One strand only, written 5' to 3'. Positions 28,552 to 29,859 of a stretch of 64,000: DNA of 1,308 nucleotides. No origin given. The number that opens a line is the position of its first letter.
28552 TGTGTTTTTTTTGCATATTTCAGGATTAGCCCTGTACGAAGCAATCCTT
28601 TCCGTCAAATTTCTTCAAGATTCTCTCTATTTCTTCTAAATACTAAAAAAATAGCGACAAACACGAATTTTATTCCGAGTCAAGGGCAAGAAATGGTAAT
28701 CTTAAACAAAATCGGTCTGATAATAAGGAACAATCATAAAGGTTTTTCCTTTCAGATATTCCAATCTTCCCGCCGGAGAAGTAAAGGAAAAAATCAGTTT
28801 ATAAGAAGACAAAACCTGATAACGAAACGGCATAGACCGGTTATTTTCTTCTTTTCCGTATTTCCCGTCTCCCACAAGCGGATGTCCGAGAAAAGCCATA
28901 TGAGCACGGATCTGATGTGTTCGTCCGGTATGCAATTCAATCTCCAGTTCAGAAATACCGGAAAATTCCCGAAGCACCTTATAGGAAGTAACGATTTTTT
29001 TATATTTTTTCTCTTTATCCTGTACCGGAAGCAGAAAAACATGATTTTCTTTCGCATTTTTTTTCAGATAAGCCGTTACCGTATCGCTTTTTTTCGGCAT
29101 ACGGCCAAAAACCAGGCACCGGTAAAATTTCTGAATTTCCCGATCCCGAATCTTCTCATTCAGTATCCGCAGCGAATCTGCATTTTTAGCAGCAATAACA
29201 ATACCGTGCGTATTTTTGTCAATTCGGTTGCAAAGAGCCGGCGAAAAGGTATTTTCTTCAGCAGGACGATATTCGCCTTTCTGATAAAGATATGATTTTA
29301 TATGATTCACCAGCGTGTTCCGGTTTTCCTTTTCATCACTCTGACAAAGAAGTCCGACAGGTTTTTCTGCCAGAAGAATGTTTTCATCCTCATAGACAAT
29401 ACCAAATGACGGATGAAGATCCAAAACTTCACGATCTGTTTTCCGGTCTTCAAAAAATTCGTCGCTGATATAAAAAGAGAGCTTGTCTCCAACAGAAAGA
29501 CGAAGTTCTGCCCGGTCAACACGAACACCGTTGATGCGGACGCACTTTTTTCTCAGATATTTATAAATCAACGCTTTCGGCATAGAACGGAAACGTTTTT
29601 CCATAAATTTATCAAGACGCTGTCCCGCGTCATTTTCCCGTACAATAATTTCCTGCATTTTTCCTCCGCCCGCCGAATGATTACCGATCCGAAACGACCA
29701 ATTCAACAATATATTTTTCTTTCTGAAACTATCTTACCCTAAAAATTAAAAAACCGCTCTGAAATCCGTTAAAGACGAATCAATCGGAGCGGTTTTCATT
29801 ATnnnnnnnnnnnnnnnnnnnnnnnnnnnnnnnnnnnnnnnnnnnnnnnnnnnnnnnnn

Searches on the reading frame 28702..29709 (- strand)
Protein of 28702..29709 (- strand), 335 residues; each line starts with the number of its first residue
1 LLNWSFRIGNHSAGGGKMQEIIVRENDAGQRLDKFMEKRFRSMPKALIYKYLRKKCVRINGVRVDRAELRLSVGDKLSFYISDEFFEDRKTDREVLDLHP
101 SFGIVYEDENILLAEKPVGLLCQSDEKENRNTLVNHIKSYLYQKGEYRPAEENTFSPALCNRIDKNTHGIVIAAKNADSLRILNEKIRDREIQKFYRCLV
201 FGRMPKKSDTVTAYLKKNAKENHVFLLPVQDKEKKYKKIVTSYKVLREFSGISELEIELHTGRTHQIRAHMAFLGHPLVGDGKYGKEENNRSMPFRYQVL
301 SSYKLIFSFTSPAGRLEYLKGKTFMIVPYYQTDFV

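Call 21: search_protein_families(library=pfam, proteins=[window:28702-29709:-], max_evalue=0.001)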
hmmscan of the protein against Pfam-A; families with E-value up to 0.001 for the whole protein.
window:28702-29709:- (335 aa): 2 families
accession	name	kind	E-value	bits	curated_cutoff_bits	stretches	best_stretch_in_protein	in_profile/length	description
PF00849.27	PseudoU_synth_2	-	4.2e-33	115.2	26.8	1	111-272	2-151/152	RNA pseudouridylate synthase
PF01479.30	S4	-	0.00012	22.1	22.8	1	30-76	1-47/48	S4 domain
